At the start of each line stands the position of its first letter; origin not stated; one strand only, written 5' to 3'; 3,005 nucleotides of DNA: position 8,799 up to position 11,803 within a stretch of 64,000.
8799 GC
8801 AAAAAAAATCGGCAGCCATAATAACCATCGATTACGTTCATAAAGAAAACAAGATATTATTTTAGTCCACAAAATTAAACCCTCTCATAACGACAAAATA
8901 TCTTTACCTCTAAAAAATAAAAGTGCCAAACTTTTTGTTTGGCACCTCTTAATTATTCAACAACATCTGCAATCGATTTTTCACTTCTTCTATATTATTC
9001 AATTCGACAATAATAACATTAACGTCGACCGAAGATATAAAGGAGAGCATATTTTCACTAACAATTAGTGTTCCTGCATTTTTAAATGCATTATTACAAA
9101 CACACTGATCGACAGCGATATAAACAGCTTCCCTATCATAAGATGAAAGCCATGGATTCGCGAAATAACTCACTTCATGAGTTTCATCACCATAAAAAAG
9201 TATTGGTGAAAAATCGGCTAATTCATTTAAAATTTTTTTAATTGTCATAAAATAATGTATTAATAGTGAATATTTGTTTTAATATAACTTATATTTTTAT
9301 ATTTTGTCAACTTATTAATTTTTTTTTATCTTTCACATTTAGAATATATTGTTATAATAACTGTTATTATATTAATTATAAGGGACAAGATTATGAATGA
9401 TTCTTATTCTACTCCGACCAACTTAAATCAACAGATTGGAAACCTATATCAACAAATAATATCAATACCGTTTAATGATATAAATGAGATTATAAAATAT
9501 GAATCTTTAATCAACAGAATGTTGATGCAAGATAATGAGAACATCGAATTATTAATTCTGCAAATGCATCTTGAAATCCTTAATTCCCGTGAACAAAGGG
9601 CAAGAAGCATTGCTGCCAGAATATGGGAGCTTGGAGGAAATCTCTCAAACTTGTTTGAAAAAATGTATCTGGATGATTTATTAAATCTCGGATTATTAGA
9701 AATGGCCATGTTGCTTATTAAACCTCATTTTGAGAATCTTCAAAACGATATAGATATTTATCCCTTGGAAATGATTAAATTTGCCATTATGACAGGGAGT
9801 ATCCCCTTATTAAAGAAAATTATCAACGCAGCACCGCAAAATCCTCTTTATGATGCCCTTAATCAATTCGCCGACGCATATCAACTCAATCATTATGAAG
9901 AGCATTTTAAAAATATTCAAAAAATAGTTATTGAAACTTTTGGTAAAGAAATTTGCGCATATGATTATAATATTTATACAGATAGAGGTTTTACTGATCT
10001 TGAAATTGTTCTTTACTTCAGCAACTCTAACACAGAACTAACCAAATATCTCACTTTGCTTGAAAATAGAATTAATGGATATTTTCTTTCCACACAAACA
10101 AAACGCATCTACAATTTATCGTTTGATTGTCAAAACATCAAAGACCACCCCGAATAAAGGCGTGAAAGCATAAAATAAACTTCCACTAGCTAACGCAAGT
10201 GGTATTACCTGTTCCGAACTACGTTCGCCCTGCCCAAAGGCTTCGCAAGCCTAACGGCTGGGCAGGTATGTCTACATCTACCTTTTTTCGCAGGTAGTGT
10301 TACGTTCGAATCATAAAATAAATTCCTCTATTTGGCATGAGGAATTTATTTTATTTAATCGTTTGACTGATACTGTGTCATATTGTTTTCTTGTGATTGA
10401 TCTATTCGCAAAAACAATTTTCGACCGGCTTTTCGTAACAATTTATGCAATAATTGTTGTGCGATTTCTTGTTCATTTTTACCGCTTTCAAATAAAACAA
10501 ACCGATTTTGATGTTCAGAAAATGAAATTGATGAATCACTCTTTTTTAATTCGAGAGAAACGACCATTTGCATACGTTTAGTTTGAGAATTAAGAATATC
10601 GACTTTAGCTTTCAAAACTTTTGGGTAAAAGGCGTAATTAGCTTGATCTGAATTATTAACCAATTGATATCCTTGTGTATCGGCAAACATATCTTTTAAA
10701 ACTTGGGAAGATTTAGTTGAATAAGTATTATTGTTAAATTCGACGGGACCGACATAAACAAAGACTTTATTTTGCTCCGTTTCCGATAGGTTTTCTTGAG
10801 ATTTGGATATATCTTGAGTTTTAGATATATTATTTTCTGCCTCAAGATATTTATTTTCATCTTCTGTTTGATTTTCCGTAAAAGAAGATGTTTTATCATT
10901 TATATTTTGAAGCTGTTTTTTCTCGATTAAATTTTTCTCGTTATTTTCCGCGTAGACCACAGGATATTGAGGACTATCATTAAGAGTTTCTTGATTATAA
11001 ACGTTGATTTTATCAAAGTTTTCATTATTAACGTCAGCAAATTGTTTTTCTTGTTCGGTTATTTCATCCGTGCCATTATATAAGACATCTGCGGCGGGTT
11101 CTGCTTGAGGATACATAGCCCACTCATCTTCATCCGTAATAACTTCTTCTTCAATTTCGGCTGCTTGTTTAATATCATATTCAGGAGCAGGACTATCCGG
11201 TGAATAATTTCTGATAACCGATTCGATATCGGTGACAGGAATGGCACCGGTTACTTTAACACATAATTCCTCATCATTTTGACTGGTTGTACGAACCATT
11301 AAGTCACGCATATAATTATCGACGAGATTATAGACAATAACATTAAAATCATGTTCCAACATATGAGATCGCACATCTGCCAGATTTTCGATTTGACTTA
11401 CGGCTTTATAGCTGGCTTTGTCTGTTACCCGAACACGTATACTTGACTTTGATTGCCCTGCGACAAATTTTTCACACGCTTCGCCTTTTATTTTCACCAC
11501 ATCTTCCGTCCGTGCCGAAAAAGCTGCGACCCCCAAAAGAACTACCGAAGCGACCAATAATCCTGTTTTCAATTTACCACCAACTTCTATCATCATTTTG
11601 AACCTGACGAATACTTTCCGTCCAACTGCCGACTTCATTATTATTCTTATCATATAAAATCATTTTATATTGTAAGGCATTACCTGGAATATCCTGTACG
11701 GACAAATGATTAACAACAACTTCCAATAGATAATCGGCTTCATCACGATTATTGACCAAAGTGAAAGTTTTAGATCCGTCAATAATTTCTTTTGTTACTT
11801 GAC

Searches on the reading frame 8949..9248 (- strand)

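Call 80: search_protein_families(library=pfam, proteins=[window:8949-9248:-], max_evalue=0.5)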
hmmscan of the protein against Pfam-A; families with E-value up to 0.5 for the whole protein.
window:8949-9248:- (99 aa): 1 family
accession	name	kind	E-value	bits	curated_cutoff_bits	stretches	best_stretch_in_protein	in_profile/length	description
PF02893.26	GRAM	-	0.011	16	23.6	1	48-91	18-65/112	GRAM domain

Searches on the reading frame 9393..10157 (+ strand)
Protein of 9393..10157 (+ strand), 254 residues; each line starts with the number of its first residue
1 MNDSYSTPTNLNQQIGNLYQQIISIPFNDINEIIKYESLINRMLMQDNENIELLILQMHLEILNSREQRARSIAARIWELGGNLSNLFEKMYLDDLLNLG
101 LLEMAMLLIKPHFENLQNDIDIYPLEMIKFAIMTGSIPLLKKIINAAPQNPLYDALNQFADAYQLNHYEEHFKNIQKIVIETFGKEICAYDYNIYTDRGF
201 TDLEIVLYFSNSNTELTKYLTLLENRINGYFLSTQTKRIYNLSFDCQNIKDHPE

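Call 26: find_encoding_contigs(protein=window:9393-10157:+, flank=10000, max_places=1)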
Protein window:9393-10157:+ (254 aa): 17 contigs read that carry it; 1 place shown.
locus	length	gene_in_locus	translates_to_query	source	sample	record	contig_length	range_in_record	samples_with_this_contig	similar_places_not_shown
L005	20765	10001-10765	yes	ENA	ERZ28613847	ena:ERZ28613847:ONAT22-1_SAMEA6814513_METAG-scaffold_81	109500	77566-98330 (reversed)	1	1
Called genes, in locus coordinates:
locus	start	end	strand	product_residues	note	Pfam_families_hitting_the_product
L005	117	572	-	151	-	PF00383:dCMP_cyt_deam_1, PF14437:MafB19-deam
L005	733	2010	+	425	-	PF03952:Enolase_N, PF00113:Enolase_C, PF13378:MR_MLE_C (faint)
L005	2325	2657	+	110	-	-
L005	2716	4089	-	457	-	PF05697:Trigger_N, PF00254:FKBP_C, PF05698:Trigger_C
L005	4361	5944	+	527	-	PF00009:GTP_EFTU, PF01926:MMR_HSR1 (weak), PF22042:EF-G_D2, PF03144:GTP_EFTU_D2, PF16658:RF3_C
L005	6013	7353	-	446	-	-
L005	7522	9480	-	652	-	PF13567:DUF4131, PF03772:Competence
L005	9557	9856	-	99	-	-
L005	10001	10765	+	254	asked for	-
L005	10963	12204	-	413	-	-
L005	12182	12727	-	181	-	-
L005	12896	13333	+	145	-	PF06961:DUF1294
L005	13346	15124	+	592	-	PF00664:ABC_membrane, PF00005:ABC_tran, PF02463:SMC_N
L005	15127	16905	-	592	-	PF13584:BatD, PF25607:DUF7939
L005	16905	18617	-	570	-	PF13519:VWA_2, PF13174:TPR_6 (faint), PF13176:TPR_7 (faint), PF13181:TPR_8 (faint), PF00515:TPR_1, PF07719:TPR_2, PF13414:TPR_11 (weak)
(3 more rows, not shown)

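Call 80: search_protein_families(library=pfam, proteins=[window:9393-10157:+], max_evalue=0.5)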
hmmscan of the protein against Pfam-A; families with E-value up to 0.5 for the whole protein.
window:9393-10157:+ (254 aa): 0 families

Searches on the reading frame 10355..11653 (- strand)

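Call 80: search_protein_families(library=pfam, proteins=[window:10355-11653:-], max_evalue=0.5)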
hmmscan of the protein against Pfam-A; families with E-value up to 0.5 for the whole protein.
window:10355-11653:- (432 aa): 1 family
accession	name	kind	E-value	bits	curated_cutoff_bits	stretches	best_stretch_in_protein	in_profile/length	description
PF15731.11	MqsA_antitoxin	-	0.04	14.5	30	1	320-408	33-122/131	Antitoxin component of bacterial toxin-antitoxin system, MqsA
